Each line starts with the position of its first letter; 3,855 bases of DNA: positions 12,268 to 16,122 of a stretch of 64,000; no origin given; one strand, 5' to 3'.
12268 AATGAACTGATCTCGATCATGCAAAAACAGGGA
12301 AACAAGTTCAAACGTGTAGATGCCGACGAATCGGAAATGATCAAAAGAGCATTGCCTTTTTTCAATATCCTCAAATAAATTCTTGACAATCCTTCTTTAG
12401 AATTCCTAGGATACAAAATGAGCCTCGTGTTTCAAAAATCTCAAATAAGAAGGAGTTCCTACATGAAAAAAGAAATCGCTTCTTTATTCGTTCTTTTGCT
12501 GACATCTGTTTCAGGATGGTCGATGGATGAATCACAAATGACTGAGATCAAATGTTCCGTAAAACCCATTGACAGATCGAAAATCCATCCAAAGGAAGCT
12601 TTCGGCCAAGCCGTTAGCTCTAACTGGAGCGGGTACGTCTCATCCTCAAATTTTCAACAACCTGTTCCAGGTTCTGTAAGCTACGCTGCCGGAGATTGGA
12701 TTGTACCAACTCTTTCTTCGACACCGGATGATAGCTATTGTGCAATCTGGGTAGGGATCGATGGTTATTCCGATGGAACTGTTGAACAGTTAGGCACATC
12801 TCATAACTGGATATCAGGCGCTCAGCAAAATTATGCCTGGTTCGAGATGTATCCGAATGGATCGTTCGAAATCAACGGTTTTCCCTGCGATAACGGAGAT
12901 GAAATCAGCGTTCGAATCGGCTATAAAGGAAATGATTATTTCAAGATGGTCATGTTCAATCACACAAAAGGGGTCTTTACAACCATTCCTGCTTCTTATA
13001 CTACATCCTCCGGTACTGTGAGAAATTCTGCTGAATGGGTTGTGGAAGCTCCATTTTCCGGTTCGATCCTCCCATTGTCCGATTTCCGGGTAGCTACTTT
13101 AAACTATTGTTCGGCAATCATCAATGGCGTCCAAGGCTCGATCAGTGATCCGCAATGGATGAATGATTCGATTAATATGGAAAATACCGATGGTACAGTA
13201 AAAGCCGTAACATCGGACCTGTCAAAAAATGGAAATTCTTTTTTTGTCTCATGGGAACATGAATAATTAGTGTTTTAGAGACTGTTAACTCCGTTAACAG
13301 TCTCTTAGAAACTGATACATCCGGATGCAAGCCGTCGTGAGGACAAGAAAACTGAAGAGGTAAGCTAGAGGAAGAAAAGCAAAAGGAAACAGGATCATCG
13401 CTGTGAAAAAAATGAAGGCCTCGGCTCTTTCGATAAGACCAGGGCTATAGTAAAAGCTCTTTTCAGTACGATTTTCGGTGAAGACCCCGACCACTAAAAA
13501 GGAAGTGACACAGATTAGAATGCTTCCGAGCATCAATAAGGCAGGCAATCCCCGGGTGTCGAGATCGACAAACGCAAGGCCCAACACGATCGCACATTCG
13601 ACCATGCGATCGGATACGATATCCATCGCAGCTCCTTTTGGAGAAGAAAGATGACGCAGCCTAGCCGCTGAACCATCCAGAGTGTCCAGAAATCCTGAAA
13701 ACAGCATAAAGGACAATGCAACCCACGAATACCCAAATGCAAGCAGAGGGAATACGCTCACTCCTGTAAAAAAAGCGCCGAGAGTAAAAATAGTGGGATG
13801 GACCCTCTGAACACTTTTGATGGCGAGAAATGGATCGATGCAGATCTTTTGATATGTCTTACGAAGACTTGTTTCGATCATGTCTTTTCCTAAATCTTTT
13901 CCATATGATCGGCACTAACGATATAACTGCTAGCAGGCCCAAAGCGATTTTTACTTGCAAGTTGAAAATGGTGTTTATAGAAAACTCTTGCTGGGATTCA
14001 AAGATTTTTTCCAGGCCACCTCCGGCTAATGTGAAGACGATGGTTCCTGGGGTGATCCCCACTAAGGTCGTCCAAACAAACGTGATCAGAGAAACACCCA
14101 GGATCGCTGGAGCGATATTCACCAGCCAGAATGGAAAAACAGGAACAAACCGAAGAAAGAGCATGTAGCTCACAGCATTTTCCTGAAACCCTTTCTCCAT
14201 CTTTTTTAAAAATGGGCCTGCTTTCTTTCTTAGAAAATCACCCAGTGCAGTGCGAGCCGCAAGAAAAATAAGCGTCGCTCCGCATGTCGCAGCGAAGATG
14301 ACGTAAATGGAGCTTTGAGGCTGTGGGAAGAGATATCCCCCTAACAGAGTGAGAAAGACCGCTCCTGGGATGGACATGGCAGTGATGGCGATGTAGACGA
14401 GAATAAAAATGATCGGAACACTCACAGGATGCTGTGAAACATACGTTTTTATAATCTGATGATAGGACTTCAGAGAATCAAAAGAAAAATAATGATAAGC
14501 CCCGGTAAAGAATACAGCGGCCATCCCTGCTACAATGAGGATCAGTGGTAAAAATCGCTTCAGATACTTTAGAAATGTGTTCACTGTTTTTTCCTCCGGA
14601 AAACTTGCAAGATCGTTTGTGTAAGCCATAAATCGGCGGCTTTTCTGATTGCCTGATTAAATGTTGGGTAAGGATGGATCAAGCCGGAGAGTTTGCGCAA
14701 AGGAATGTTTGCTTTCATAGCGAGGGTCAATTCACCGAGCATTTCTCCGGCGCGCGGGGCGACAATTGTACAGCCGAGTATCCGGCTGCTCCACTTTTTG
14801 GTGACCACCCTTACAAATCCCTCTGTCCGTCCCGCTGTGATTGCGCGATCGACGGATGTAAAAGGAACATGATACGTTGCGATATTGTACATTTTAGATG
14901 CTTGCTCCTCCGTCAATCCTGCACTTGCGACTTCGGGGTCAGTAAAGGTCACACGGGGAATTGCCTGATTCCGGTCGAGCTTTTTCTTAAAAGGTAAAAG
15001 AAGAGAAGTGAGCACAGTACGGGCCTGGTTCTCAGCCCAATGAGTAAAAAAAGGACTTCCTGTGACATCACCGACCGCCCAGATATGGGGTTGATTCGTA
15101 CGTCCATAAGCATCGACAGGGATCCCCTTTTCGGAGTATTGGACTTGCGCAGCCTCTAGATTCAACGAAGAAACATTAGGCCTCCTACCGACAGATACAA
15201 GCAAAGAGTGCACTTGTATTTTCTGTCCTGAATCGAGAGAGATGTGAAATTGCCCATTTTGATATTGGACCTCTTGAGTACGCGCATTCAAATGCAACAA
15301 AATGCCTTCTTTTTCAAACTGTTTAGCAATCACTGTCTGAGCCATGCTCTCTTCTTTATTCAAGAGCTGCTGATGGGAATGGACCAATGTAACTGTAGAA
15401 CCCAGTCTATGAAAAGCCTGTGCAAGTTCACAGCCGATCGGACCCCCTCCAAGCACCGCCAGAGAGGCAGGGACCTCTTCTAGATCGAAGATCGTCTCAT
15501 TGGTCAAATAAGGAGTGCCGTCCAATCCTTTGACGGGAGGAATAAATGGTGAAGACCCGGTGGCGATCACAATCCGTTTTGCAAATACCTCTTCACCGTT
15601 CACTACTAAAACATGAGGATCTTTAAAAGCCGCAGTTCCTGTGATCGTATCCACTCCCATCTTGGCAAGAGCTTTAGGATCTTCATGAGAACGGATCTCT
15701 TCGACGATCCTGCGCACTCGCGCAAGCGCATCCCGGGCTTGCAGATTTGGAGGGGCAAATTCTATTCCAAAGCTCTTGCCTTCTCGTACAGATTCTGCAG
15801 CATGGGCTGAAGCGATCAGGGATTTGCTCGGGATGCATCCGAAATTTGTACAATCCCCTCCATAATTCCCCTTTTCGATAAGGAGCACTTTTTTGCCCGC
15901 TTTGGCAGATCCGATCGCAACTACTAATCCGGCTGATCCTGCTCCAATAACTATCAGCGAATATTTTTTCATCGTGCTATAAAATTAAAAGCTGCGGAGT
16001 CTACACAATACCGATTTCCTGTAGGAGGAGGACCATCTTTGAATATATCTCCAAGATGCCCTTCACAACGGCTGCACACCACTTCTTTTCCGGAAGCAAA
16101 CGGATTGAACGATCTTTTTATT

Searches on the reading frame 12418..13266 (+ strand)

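Call 73: search_protein_families(library=pfam, proteins=[window:12418-13266:+], max_evalue=0.0001)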
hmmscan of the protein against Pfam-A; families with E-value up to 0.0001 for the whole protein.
window:12418-13266:+ (282 aa): 1 family
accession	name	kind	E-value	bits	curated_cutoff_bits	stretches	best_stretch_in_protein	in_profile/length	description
PF01828.24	Peptidase_A4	-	5.7e-28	98.2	22.3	1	68-263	1-190/206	Peptidase A4 family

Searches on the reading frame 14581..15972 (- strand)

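Call 50: search_protein_families(library=pfam, proteins=[window:14581-15972:-], max_evalue=0.00001)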
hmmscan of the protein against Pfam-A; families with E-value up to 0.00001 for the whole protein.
window:14581-15972:- (463 aa): 11 families
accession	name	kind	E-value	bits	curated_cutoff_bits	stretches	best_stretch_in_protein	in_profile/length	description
PF07992.20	Pyr_redox_2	-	3.6e-66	224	26.1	1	4-317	1-291/291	Pyridine nucleotide-disulphide oxidoreductase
PF02852.28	Pyr_redox_dim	-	3.1e-31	108.3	25.3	1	338-445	1-109/110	Pyridine nucleotide-disulphide oxidoreductase, dimerisation domain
PF00070.33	Pyr_redox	-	3.1e-22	79.3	22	1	171-239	2-70/82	Pyridine nucleotide-disulphide oxidoreductase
PF13738.12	Pyr_redox_3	-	7e-18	65.3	30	1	7-298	1-302/305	Pyridine nucleotide-disulphide oxidoreductase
PF03486.20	HI0933_like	-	1.9e-11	44.3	50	0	5-37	2-34/244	HI0933-like protein Rossmann domain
PF01134.28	GIDA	-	6e-11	42.5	22.1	1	6-140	2-150/391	Glucose inhibited division protein A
PF01266.30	DAO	-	5e-08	33.3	27.9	0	6-40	2-37/353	FAD dependent oxidoreductase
PF12831.13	FAD_oxidored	-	9.4e-08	32.2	27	1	6-46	2-43/416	FAD dependent oxidoreductase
PF00890.30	FAD_binding_2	-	1.1e-07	31.8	20.4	1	6-39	2-36/414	FAD binding domain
PF13450.12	NAD_binding_8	-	6.9e-07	29.9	21.9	0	8-42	1-36/68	NAD(P)-binding Rossmann-like domain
PF02737.24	3HCDH_N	-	5.5e-06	26.9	22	0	171-225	2-56/180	3-hydroxyacyl-CoA dehydrogenase, NAD binding domain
